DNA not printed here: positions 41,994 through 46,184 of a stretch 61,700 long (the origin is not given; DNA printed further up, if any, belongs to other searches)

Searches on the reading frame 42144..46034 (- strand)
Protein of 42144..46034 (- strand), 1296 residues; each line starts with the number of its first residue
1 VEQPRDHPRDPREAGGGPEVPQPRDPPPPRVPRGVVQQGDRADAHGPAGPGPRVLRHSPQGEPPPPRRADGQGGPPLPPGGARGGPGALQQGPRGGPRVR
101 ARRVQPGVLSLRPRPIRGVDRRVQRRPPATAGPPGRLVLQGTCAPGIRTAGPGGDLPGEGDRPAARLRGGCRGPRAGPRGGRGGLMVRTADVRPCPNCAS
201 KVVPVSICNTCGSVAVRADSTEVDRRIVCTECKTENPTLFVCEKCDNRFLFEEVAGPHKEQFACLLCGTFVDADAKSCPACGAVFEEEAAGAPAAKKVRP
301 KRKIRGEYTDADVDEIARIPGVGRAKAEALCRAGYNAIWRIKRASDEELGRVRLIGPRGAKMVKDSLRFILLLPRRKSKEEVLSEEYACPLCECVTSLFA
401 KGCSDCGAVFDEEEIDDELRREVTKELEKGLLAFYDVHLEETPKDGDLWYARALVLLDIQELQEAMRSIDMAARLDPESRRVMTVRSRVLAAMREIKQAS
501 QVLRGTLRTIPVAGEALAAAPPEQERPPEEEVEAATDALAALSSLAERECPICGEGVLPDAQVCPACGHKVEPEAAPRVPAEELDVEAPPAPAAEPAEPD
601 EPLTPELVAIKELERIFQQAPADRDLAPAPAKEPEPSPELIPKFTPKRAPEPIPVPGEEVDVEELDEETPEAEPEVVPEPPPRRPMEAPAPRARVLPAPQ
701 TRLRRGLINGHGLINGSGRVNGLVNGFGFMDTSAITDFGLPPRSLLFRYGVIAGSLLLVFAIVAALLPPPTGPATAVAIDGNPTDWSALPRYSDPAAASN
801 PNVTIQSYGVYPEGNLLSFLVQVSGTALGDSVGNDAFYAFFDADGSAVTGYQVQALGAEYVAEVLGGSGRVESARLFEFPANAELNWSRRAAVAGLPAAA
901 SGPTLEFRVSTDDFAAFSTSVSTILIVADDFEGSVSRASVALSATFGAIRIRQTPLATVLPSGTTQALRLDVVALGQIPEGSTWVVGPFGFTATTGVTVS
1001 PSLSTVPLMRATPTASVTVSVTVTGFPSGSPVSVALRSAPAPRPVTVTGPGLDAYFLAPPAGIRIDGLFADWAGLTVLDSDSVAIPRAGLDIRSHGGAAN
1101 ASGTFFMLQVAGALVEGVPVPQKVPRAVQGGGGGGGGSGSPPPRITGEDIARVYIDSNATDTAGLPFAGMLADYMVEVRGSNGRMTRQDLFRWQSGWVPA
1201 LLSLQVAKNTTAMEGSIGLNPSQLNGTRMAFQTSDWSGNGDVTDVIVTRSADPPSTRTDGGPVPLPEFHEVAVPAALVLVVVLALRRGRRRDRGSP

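Call 20: search_protein_families(library=ncbifam, proteins=[window:42144-46034:-], max_evalue=0.00001)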
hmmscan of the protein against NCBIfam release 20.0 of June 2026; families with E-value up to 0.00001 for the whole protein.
window:42144-46034:- (1296 aa): 0 families

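Call 33: search_protein_families(library=pfam, proteins=[window:42144-46034:-], max_evalue=0.001)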
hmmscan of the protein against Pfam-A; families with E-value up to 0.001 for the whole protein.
window:42144-46034:- (1296 aa): 4 families
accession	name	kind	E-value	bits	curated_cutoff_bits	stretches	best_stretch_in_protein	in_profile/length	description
PF13248.11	Zn_ribbon_3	-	3.6e-07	29.9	27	1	547-570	2-25/26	zinc-ribbon domain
PF12773.13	DZR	-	1.1e-06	29.2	27.3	0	550-570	1-21/45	Double zinc ribbon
PF14520.12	HHH_5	-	2.4e-05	25.1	27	1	315-368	3-56/57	Helix-hairpin-helix domain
PF00633.29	HHH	-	0.00029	21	24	1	310-331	7-28/30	Helix-hairpin-helix motif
